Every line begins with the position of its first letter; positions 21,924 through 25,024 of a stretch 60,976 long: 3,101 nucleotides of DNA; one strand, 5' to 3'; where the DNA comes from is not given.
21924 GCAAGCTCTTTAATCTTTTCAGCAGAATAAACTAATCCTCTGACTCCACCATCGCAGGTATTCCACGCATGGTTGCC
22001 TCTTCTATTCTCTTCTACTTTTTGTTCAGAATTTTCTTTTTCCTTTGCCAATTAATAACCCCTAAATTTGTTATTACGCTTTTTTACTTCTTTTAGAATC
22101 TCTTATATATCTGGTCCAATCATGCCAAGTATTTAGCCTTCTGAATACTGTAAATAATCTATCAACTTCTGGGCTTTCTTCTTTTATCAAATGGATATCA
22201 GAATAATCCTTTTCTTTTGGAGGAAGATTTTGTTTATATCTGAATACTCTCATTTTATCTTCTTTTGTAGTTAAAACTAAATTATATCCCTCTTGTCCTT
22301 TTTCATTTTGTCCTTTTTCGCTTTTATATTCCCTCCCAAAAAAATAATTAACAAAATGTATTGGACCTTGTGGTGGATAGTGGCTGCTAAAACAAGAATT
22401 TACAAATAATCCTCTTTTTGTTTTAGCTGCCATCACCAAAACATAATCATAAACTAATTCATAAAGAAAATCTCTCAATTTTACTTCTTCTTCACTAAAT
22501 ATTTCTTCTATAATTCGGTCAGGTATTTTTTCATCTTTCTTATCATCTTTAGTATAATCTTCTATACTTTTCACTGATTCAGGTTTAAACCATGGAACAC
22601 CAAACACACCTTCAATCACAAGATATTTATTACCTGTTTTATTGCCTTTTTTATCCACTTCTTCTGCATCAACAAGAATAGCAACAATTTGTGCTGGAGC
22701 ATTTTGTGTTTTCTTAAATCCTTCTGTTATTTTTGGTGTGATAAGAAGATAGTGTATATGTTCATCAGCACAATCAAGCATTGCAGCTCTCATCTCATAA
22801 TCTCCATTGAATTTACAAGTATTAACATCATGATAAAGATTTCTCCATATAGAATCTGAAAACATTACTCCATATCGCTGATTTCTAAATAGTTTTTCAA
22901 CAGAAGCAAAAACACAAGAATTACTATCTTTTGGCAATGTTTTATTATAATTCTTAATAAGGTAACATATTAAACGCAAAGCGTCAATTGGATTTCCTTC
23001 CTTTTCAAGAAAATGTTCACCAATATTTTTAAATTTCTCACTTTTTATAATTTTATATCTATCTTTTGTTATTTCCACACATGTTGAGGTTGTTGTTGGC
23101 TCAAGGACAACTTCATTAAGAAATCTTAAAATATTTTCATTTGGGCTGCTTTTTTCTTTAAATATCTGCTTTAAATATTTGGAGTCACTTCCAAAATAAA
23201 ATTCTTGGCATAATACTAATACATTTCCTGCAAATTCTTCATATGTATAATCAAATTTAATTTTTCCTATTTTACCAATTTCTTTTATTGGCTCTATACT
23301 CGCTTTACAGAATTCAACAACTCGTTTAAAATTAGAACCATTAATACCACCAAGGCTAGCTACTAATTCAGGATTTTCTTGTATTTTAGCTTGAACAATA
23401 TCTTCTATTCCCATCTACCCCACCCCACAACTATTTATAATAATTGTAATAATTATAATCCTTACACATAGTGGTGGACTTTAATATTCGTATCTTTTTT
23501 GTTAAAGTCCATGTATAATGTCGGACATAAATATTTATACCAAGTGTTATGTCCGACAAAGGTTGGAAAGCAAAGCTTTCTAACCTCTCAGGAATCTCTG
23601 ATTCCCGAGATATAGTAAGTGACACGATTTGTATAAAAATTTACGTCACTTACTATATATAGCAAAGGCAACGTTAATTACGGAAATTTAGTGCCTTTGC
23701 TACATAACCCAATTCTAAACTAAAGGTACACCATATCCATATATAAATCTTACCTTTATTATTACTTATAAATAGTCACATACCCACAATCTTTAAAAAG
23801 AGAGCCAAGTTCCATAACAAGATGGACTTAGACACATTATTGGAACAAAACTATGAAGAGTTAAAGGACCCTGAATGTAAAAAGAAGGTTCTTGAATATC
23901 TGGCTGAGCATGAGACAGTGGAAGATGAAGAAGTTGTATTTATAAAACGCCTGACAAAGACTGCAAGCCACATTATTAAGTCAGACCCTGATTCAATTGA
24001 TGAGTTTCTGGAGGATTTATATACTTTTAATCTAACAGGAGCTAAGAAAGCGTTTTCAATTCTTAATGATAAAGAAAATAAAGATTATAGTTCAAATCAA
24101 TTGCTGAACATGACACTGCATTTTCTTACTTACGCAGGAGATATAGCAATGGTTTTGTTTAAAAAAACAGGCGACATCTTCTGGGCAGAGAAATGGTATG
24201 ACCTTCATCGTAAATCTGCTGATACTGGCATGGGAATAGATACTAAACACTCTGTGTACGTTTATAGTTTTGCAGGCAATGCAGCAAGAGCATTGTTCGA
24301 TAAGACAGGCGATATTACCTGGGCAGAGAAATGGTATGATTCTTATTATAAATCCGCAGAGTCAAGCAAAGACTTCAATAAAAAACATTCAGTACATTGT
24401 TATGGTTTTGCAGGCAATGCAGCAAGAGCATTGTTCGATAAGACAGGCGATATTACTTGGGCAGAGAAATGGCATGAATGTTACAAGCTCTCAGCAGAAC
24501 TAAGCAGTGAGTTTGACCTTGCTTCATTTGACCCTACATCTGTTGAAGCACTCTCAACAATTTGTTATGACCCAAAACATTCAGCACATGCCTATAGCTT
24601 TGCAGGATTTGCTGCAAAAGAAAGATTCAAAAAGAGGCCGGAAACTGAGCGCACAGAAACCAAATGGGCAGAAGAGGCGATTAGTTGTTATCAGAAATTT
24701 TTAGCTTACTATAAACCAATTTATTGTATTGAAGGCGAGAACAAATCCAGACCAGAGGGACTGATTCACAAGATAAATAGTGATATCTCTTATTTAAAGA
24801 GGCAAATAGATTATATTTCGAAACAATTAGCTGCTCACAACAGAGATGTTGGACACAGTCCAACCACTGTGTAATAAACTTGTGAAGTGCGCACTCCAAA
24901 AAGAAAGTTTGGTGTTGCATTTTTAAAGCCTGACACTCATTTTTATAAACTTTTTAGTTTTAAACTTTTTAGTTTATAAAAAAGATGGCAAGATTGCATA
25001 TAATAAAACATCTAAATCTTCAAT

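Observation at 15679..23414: Array of four divergent paralogs sharing a conserved N-terminal handle (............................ + TM), headed by an unknown 446-aa gene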

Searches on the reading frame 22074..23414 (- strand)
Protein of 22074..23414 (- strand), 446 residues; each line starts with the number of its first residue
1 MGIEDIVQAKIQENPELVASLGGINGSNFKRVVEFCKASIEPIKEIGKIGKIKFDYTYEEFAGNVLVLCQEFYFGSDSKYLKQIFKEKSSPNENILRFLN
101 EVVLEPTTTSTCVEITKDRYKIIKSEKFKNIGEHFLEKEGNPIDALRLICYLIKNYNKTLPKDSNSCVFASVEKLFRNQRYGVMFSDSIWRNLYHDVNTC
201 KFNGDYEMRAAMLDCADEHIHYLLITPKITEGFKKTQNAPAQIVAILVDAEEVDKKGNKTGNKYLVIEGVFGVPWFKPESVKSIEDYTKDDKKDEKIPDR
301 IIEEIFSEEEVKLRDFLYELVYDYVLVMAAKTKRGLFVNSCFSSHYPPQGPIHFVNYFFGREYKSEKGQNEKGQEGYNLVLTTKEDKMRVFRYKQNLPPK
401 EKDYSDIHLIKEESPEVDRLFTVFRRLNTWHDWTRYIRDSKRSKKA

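Call 4: search_protein_families(library=pfam, proteins=[window:22074-23414:-], max_evalue=0.1)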
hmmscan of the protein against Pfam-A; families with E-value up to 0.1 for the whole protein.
window:22074-23414:- (446 aa): 0 families

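Call 28: find_homologous_proteins(query=window:22074-23414:-, max_evalue=0.001)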
Query window:22074-23414:- (446 aa): 4 proteins with E <= 0.001 among 5158 candidates.
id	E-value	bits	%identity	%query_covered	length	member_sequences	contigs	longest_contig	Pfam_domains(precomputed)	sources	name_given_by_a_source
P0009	0.0e+0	1021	100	100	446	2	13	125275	-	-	-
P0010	3.8e-256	868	86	100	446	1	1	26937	-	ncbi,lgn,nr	ncbi:hypothetical protein HY636_04880 [Candidatus Woesearchaeota archaeon]|nr:hypothetical protein [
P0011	1.3e-63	234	38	98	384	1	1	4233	-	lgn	-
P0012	2.8e-47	180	33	96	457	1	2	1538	-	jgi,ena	-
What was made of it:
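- The head family is as narrowly distributed as the handle family (4 clusters, call 28).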

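Call 29: find_encoding_contigs(protein=P0011, flank=10000, max_places=4)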
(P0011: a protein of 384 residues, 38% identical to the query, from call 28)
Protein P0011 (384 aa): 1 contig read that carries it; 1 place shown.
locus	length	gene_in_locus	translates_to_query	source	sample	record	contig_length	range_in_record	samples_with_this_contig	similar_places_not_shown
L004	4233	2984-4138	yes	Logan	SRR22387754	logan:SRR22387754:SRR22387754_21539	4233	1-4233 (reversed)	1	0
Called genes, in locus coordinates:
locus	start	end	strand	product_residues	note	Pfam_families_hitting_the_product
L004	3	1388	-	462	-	?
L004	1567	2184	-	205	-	PF01909:NTP_transf_2, PF18765:Polbeta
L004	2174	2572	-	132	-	-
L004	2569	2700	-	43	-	-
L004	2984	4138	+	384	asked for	-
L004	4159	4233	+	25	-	?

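Call 30: find_encoding_contigs(protein=P0012, flank=10000, max_places=4)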
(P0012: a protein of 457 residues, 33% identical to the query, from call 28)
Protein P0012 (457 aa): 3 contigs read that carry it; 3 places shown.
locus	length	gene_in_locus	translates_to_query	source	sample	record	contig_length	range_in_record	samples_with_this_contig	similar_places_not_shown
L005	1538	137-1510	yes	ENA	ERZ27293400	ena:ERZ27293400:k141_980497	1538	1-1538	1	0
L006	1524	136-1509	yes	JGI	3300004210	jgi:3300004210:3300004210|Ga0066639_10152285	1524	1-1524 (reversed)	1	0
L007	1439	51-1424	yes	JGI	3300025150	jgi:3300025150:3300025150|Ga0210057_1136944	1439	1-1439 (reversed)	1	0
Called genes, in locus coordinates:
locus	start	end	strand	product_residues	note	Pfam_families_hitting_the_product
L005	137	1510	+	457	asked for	-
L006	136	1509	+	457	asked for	-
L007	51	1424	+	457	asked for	-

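Call 46: search_solved_structures(query=A5, max_evalue=10)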
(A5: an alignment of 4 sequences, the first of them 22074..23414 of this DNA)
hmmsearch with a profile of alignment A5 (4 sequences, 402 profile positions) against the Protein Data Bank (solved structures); distinct sequences matched with E-value up to 10: 0.

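Call 47: search_protein_families(library=ncbifam, proteins=[window:22074-23414:-], max_evalue=1)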
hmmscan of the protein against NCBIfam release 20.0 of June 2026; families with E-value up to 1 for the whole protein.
window:22074-23414:- (446 aa): 2 families
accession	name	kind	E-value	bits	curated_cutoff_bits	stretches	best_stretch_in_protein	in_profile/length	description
NF007029.0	PRK09495.1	equivalog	0.039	13.7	303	1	100-207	130-236/248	glutamine ABC transporter substrate-binding protein GlnH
NF045616.1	Acin_mostly_LP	subfamily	0.069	13.4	50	1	155-187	67-100/130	NF045616 family extracytoplasmic (lipo)protein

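Call 48: search_protein_families(library=padloc, proteins=[window:22074-23414:-], max_evalue=1)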
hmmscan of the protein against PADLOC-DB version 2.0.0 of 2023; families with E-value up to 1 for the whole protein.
window:22074-23414:- (446 aa): 0 families

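Call 63: predict_structure(alignment_id=A5)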
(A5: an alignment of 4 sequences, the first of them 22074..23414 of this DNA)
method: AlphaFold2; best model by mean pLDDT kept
length: 446 residues; sequences in the alignment: 4
mean_pLDDT: 53.5   pTM: 0.50
mean pLDDT of the five models: 53.5, 52.6, 49.0, 47.6, 43.0
residues with pLDDT >= 90: 0; 70-90: 94; 50-70: 122; < 50: 230
segments of 3 or more residues with pLDDT < 50: 77-84, 86-92, 113-115, 125-140, 158-177, 188-215, 230-241, 272-305, 340-367, 369-375, 377-406, 414-446
pLDDT, mean of each block of 10 residues (from residue 1): 83 79 80 85 72 76 86 59 49 67 59 50 45 42 65 56 45 49 55 34 39 53 60 36 63 77 69 45 38 36 48 63 66 61 30 28 41 42 32 37 48 49 34 32 34
secondary structure, 60 per line:
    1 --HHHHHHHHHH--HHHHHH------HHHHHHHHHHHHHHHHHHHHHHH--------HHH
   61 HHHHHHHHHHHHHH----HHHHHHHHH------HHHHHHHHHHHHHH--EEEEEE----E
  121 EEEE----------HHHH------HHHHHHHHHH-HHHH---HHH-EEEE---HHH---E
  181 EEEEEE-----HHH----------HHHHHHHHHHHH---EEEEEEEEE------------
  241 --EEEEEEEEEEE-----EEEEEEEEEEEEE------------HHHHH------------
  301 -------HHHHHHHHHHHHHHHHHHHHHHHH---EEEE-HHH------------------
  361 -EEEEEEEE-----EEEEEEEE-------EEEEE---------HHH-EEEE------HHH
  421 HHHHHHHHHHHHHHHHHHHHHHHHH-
elements in order: H3-12 H15-20 H27-49 H58-74 H79-87 H94-107 E110-115 E120-124 H135-138 H145-154 H156-159 E167-170 E180-186 H205-216 E220-228 E243-253 E259-271 H284-288 H308-331 E335-338 E362-369 E375-382 E390-394 E408-411 H418-445

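Call 68: fold_search(model_id=the predicted structure, library=pdb)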
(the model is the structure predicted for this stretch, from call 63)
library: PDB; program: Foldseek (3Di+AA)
matches with E <= 10: 104; with E <= 0.001: 0
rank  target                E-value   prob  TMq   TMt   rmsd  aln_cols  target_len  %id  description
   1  4fek_B                7.7e-01  0.04  0.08  0.12  16.9       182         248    9  Crystal Structure of putative diflavin flavoprotein A 5 (fragment 1-254) from Nostoc sp. PCC 7120, Northeast Structura (released 2012-07-11)
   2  8ket_F                1.6e+00  0.03  0.06  0.10  25.5       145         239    8  Cryo-EM structure of HRD1-SEL1LFL-XTP3B complex (released 2025-02-19)
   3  8a22_Bz               1.7e+00  0.04  0.07  0.16  13.4        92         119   14  Structure of the mitochondrial ribosome from Polytomella magna (released 2022-11-16)
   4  3cgm                  1.9e+00  0.08  0.07  0.16  16.2        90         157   14  Crystal structure of thermophilic SlyD (released 2009-03-10)
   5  1yqf_C                1.9e+00  0.05  0.09  0.18  11.8       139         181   12  Hypothetical protein from leishmania major unknown function sequence homologue to human p32 protein (released 2005-02-22)
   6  7yx0_A                2.0e+00  0.04  0.07  0.16  21.5       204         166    8  Crystal structure of the full-length short LOV protein SBW25-LOV from Pseudomonas fluorescens (light state) (released 2023-05-24)
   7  1mtc_A                2.5e+00  0.06  0.08  0.15  13.1       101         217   22  GLUTATHIONE TRANSFERASE MUTANT Y115F (released 2003-03-25)
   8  6baq_D                2.5e+00  0.01  0.07  0.12  18.4       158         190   11  Mus musculus BPIFA1 (released 2018-05-09)
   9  4yrh_B                3.1e+00  0.09  0.09  0.19   4.1        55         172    9  p21 isoform of MEC-17 from Danio Rerio (released 2015-07-01)
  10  3vwe                  3.1e+00  0.04  0.09  0.17   7.5        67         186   13  Crystal structure of alpha-tubulin acetyltransferase domain of human Mec-17 in complex with CoA (P21 form) (released 2013-08-28)
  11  2iu7_A                3.2e+00  0.05  0.07  0.17  15.7       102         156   18  Site directed mutagenesis of key residues involved in the catalytic mechanism of Cyanase (released 2006-06-06)
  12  8u4n_R                3.4e+00  0.03  0.13  0.16  12.8       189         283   13  Structure of Apo CXCR4/Gi complex (released 2024-03-13)
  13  4fek_A                3.4e+00  0.02  0.09  0.14  16.5       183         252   10  Crystal Structure of putative diflavin flavoprotein A 5 (fragment 1-254) from Nostoc sp. PCC 7120, Northeast Structura (released 2012-07-11)
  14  9cr1_C                3.4e+00  0.01  0.06  0.09  17.7       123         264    9  Crystal structure of histidine racemase (HisR) of Fusobacterium nucleatum (C67S) (released 2025-03-05)
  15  9q2y_A                3.6e+00  0.04  0.06  0.15  17.8        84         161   24  Phosphodiesterase from Burkholderia phage BCSR5 in the open lid conformation (released 2025-11-05)
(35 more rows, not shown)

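Call 85: search_protein_families(library=pfam, alignment_id=A5, max_evalue=10)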
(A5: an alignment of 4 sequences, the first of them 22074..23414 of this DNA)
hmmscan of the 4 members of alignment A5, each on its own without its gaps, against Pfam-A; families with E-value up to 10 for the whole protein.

A. member 1, window:22074-23414:- (446 aa): 1 family
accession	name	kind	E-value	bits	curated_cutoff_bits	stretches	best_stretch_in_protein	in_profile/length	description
PF05803.17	Chordopox_L2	-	0.15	12.4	27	1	284-328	7-50/81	Chordopoxvirus L2 protein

B. families by the number of members that match (of 4 scanned): 1 family
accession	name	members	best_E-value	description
PF05803.17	Chordopox_L2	1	0.15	Chordopoxvirus L2 protein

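Call 87: search_protein_families(library=phrogs, proteins=[window:22074-23414:-], max_evalue=0.1)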
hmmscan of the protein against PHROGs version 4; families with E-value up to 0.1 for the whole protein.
window:22074-23414:- (446 aa): 0 families

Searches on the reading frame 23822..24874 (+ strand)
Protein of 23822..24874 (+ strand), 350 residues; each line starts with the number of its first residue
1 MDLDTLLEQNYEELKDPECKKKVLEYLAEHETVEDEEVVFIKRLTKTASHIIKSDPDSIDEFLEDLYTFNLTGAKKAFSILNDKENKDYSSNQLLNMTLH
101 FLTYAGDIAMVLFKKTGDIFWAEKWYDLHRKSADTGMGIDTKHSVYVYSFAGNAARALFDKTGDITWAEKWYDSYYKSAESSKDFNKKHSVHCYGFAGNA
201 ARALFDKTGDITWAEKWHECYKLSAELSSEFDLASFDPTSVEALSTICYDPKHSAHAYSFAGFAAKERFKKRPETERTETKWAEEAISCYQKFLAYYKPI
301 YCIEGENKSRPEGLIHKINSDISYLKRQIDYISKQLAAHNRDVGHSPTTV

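Call 4: search_protein_families(library=pfam, proteins=[window:23822-24874:+], max_evalue=0.1)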
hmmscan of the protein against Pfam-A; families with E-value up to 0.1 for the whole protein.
window:23822-24874:+ (350 aa): 1 family
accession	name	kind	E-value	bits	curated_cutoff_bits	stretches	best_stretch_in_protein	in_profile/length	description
PF05355.16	Apo-CII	-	0.0022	18.5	22.1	0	148-180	24-57/77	Apolipoprotein C-II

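Call 47: search_protein_families(library=ncbifam, proteins=[window:23822-24874:+], max_evalue=1)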
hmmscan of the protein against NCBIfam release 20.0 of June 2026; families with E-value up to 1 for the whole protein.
window:23822-24874:+ (350 aa): 0 families

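Call 48: search_protein_families(library=padloc, proteins=[window:23822-24874:+], max_evalue=1)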
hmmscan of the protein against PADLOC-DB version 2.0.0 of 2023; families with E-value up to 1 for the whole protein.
window:23822-24874:+ (350 aa): 0 families
